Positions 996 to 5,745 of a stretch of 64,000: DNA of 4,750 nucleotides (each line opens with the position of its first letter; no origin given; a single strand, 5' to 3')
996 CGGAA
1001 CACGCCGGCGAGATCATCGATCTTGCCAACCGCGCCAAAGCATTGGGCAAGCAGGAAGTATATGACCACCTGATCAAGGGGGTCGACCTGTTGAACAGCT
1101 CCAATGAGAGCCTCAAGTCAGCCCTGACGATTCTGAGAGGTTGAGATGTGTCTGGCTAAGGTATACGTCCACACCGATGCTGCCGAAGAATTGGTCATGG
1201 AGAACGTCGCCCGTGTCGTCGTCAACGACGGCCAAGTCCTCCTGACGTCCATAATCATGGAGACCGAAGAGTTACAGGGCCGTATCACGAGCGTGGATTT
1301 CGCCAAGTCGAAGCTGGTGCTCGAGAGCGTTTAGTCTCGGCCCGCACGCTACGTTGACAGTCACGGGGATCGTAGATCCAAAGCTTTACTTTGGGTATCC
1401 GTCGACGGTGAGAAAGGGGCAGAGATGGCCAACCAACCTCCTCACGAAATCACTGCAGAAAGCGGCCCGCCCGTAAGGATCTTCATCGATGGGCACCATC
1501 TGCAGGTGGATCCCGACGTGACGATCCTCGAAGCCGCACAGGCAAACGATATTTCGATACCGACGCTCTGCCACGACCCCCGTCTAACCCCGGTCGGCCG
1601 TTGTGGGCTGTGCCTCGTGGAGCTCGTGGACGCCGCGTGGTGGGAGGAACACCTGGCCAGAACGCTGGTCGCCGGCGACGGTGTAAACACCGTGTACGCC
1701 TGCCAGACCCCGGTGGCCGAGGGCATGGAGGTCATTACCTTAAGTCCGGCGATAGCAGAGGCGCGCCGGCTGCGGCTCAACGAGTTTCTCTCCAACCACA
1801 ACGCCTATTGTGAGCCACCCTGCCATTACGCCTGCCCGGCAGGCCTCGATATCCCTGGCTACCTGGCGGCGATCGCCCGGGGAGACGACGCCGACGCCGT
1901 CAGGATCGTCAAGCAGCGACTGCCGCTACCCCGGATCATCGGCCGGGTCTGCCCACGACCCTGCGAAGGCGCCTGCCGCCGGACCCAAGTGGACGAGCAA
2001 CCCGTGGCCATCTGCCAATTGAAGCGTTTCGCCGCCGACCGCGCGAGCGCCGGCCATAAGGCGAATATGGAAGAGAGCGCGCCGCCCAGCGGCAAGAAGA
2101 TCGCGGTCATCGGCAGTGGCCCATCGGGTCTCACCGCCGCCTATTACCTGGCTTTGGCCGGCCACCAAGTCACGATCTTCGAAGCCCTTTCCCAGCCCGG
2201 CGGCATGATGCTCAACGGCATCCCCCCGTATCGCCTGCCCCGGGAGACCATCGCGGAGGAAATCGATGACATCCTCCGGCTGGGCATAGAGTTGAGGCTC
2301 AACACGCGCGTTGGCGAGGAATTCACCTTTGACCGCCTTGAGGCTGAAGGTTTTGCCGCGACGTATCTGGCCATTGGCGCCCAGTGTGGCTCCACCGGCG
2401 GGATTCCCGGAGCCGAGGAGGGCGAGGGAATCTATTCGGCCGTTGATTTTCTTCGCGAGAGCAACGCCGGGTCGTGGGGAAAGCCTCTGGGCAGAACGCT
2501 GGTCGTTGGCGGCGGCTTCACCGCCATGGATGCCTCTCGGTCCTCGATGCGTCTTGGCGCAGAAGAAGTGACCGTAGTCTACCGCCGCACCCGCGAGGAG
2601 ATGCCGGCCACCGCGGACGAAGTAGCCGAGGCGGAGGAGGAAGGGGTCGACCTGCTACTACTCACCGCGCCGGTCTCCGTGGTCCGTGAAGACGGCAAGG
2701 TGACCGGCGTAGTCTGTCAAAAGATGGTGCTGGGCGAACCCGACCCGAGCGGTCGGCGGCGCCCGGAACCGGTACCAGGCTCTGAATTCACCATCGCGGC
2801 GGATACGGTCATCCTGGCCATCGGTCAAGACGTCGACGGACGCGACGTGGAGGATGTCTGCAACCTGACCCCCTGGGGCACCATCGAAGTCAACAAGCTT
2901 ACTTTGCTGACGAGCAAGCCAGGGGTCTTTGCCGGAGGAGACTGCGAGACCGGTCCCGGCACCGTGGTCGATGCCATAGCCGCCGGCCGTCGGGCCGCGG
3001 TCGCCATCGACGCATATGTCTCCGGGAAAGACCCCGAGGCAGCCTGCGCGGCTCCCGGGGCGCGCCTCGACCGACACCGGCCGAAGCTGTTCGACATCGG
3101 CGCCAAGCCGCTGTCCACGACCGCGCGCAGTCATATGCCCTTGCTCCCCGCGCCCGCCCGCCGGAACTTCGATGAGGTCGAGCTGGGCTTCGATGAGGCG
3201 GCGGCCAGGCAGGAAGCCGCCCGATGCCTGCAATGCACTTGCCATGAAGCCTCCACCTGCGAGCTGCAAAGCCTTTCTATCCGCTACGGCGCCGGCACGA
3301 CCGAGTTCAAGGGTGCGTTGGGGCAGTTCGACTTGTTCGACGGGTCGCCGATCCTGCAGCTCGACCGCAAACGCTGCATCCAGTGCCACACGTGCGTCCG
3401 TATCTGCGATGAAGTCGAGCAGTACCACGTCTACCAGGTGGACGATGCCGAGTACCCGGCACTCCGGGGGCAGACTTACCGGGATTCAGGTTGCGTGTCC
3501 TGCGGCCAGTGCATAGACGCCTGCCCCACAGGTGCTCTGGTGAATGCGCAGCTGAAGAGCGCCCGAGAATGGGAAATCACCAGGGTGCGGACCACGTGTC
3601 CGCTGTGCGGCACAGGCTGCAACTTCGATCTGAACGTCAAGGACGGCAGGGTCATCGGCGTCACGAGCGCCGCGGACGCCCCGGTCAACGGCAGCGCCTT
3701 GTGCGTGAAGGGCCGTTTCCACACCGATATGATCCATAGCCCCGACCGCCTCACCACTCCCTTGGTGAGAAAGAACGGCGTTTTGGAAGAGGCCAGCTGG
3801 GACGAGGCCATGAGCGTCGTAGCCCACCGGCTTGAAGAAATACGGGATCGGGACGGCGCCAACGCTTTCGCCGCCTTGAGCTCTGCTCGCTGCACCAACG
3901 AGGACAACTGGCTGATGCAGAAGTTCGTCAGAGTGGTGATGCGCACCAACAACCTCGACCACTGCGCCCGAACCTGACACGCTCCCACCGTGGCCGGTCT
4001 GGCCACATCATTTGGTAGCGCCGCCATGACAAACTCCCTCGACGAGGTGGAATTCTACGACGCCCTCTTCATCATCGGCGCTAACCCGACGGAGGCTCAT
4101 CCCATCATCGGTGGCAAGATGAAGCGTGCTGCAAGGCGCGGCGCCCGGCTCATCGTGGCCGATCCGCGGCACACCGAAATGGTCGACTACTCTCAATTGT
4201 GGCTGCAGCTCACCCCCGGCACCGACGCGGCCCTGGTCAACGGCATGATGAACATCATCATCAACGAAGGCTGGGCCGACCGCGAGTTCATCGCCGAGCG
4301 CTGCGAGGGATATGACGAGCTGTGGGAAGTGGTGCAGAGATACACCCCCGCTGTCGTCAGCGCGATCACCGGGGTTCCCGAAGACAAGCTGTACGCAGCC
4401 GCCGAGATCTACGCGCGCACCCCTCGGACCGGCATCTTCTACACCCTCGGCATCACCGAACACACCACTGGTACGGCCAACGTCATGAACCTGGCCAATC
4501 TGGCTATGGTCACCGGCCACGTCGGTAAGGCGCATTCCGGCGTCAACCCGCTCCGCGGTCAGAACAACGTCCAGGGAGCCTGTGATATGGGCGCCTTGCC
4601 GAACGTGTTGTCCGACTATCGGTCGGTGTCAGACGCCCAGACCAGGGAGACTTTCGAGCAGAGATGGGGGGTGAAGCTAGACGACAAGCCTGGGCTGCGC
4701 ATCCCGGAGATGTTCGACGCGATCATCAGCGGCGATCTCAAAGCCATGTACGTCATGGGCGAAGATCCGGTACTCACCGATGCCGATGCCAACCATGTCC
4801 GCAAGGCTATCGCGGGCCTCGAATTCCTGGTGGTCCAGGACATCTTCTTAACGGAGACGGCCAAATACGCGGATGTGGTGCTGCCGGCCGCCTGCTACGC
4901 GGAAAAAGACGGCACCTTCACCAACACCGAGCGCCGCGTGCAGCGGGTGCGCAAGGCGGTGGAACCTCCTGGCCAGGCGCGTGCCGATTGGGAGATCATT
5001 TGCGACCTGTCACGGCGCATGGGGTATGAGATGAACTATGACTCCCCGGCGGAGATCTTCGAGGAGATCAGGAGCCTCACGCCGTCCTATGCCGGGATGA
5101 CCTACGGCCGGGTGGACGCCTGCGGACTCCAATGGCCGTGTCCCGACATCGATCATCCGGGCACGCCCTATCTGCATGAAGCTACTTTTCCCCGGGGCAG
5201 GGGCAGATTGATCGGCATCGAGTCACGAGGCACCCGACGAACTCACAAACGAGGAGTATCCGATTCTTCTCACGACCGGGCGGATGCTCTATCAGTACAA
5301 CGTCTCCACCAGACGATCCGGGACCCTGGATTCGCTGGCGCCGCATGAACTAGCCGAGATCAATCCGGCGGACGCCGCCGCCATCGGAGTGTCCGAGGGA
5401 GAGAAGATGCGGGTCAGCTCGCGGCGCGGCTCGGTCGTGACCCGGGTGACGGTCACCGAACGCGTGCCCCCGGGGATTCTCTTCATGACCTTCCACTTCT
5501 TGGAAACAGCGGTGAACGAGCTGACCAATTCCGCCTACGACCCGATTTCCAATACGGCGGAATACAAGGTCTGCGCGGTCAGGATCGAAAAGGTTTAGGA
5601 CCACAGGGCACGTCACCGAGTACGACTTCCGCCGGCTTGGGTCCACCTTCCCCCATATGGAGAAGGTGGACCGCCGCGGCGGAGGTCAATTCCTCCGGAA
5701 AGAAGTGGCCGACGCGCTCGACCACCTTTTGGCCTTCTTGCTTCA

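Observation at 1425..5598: Single-chain, probably NADPH-linked selenocysteine formate dehydrogenase hidden as three ORFs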

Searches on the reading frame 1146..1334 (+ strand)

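Call 28: search_protein_families(library=pfam, proteins=[window:1146-1334:+], max_evalue=0.001)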
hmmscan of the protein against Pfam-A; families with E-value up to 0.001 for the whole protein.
window:1146-1334:+ (62 aa): 1 family
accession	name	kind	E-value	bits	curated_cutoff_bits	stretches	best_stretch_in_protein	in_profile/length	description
PF10133.14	CooT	-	3.3e-17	63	27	1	1-60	1-60/60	CO dehydrogenase accessory protein CooT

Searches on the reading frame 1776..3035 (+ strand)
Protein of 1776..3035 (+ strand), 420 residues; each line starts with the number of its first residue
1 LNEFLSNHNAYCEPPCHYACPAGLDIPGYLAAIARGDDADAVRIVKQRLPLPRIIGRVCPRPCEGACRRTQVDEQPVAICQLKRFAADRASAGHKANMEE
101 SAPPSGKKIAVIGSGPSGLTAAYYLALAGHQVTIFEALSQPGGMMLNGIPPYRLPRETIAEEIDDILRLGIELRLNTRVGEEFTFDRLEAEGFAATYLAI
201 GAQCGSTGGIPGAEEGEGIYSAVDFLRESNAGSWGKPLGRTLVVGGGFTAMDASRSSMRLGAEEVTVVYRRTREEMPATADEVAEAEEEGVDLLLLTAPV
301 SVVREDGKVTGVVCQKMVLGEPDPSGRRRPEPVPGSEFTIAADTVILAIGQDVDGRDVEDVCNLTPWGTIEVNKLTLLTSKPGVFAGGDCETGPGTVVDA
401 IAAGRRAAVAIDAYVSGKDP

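Call 55: search_solved_structures(query=window:1776-3035:+, max_evalue=1e-40, show_alignments=5)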
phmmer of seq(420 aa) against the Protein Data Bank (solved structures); distinct sequences matched with E-value up to 1e-40: 11.
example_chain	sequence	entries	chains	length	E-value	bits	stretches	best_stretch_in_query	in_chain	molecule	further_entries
9bov_A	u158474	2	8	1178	5e-119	401.3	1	4-418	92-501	Molybdopterin oxidoreductase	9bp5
9n5u_A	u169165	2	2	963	2e-115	389.4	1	4-418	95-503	NfnA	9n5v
8oh5_C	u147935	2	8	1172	2.4e-110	372.7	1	5-417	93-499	Formate dehydrogenase-O, major subunit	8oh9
5jca_L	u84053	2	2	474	6.6e-88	298.8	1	14-416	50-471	NADH-dependent Ferredoxin:NADP Oxidoreductase (NfnI) subunit alpha | NADH-dependent Ferredoxin:NADP Oxidoreductase subunit alpha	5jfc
4ylf_B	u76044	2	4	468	6.4e-86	292.2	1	14-418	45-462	Dihydropyrimidine dehydrogenase subunit A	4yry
5vj7_A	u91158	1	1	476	5.9e-78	266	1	14-418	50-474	Oxidoreductase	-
2vdc_G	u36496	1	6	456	2.9e-59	204.4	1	7-418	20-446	GLUTAMATE SYNTHASE [NADPH] SMALL CHAIN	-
6s6s_G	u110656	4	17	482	3.6e-59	204.1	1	7-418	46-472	Glutamate synthase [NADPH] small chain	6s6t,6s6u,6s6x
1gt8_A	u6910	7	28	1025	6.4e-44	153.9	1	13-416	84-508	DIHYDROPYRIMIDINE DEHYDROGENASE | Dihydropyrimidine dehydrogenase [NADP(+)]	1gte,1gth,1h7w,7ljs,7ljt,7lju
1h7x_A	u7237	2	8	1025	6.5e-44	153.9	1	13-416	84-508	DIHYDROPYRIMIDINE DEHYDROGENASE | Dihydropyrimidine dehydrogenase [NADP(+)]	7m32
7m31_A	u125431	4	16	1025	6.5e-44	153.9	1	13-416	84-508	Dihydropyrimidine dehydrogenase [NADP(+)]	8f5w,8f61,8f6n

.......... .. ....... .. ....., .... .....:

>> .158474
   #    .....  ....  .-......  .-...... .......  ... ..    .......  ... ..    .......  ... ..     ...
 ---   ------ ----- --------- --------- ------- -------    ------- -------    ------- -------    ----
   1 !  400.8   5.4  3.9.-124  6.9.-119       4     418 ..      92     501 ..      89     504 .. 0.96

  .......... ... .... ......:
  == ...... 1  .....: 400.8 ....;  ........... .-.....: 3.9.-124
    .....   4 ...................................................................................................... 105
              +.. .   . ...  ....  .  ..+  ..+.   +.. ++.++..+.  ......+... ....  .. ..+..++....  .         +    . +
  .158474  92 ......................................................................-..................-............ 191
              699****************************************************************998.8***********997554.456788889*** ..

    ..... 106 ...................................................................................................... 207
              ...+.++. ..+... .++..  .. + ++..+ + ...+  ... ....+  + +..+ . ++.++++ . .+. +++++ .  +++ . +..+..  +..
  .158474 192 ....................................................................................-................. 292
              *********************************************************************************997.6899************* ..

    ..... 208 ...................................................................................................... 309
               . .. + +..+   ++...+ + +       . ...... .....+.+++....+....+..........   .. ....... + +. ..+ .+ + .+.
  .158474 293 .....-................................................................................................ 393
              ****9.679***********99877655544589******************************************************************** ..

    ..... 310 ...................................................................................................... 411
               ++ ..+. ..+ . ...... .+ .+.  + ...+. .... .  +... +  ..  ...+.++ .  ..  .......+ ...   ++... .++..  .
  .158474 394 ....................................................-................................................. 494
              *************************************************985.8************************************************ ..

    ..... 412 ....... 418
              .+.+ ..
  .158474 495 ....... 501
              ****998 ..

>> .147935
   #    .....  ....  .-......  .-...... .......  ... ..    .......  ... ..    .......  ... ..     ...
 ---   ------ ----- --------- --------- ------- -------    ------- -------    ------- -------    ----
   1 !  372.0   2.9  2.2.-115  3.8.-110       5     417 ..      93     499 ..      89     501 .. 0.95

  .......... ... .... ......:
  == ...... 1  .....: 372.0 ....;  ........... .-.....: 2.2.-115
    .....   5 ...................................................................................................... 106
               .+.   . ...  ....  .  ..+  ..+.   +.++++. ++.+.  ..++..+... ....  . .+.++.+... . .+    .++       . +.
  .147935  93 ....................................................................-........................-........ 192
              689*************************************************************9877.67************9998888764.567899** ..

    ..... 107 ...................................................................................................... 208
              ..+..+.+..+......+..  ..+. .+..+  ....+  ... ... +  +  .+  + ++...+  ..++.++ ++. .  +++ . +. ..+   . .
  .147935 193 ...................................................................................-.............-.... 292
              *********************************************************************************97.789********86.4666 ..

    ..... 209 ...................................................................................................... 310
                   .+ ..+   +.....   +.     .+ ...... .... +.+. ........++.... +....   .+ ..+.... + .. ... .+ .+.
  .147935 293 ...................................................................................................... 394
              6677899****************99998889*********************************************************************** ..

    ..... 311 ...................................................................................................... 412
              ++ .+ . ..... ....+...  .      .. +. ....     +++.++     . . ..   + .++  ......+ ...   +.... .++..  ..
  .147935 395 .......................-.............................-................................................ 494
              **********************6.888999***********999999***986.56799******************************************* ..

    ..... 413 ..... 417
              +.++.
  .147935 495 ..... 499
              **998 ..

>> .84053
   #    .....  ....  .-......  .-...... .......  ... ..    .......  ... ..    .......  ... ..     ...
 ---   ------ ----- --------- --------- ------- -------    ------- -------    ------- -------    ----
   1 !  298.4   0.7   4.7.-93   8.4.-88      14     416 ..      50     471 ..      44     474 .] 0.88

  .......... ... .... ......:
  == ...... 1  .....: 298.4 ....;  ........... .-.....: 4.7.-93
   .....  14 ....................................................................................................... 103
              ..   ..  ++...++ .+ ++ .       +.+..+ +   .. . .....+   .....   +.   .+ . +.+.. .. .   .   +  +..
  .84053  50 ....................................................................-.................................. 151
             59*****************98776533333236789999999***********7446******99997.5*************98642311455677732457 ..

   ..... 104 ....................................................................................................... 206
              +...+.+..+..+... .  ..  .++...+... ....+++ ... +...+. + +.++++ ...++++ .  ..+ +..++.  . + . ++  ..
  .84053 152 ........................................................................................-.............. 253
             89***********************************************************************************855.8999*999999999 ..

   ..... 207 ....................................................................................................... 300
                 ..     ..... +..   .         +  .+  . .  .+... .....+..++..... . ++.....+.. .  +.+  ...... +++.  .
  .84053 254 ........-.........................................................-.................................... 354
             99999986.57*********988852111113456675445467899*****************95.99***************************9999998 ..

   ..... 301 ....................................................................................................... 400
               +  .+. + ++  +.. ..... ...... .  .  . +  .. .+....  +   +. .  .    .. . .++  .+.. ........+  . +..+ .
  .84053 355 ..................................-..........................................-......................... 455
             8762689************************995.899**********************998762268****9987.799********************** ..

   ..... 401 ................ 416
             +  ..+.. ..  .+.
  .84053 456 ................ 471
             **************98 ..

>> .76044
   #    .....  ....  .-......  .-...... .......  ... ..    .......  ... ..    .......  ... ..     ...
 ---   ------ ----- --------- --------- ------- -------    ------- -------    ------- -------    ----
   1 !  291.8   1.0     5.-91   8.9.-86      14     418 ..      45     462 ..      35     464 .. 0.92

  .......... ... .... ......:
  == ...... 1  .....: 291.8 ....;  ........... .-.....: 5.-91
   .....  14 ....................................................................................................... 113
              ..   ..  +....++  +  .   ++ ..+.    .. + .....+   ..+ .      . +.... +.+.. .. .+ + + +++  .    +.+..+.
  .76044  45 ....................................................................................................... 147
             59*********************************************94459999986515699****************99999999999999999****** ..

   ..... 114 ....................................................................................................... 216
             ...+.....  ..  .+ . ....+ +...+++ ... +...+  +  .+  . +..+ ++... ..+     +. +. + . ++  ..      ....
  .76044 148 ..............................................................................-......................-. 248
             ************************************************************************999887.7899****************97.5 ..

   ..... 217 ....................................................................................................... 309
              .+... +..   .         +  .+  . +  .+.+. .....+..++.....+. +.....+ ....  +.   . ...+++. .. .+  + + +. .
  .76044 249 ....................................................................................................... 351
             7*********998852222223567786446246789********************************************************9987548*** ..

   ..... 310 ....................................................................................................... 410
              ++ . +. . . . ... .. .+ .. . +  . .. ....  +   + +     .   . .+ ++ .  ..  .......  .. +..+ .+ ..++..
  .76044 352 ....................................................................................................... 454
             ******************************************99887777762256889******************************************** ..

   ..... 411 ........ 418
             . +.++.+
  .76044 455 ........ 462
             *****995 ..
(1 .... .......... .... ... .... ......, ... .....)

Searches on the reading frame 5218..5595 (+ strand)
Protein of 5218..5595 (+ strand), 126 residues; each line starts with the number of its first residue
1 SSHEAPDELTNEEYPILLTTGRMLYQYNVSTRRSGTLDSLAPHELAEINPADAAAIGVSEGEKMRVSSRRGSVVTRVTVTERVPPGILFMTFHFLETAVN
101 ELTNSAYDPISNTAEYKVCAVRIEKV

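Call 8: search_protein_families(library=pfam, proteins=[window:5218-5595:+], max_evalue=0.01)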
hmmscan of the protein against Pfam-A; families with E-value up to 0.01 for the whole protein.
window:5218-5595:+ (126 aa): 1 family
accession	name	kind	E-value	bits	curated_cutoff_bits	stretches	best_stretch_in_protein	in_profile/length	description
PF01568.27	Molydop_binding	-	7.3e-32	110.1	26.8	1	17-120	2-110/110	Molydopterin dinucleotide binding domain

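Call 9: search_protein_families(library=ncbifam, proteins=[window:5218-5595:+], max_evalue=0.001)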
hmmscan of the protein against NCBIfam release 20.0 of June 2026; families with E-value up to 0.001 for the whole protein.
window:5218-5595:+ (126 aa): 21 families
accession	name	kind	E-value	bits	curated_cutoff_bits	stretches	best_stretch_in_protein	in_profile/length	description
TIGR01591.1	Fdh-alpha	equivalog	3.9e-30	104.5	666.25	1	4-123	551-672/672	formate dehydrogenase subunit alpha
NF047855.1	AssmNtatRedNasC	equivalog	4.8e-24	84.6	1100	1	4-124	584-707/708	assimilatory nitrate reductase catalytic subunit NasC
NF010055.0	PRK13532.1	equivalog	8.8e-22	77.1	904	1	3-126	703-830/830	nitrate reductase catalytic subunit NapA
TIGR01706.1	NAPA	equivalog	8.9e-21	73.9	930.55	1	3-126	703-830/830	periplasmic nitrate reductase subunit alpha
NF041323.1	Nitr_red_NasA_Halo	equivalog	1.4e-20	73.5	1000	1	5-123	555-672/673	assimilatory nitrate reductase NasA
TIGR02166.1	dmsA_ynfE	subfamily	3.2e-11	42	777.7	1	2-90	661-748/794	DMSO/selenate family reductase complex A subunit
TIGR01553.1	formate-DH-alph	equivalog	3.6e-10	38.3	814.2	1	10-125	879-1009/1009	formate dehydrogenase-N subunit alpha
TIGR02693.1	arsenite_ox_L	equivalog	1.7e-09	36.3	359.05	1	8-122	687-802/806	arsenate reductase (azurin) large subunit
NF041513.1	formate_DH_Act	exception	1.1e-07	30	1400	1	3-94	910-1011/1067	formate dehydrogenase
TIGR00509.1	bisC_fam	subfamily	6e-07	28.1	1017.55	1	38-90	651-703/772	molybdopterin guanine dinucleotide-containing S/N-oxide reductase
NF042908.1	FMD_DH_FwdD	exception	1e-06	28.8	175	1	17-105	4-94/129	tungsten-dependent formylmethanofuran dehydrogenase subunit FwdD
NF005895.0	PRK07860.1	equivalog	4.4e-06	25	802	1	8-100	695-786/811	NADH-quinone oxidoreductase subunit G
NF041885.1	selenate_YnfE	exception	1.1e-05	23.5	1675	1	6-91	674-758/805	selenate/tellurate reductase subunit YnfE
NF041884.1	selenate_YnfF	exception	1.2e-05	23.4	1650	1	6-91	667-751/798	selenate/tellurate reductase subunit YnfF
NF011566.1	PRK14990.1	exception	1.4e-05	23.3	1600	1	8-89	687-767/814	dimethylsulfoxide reductase subunit A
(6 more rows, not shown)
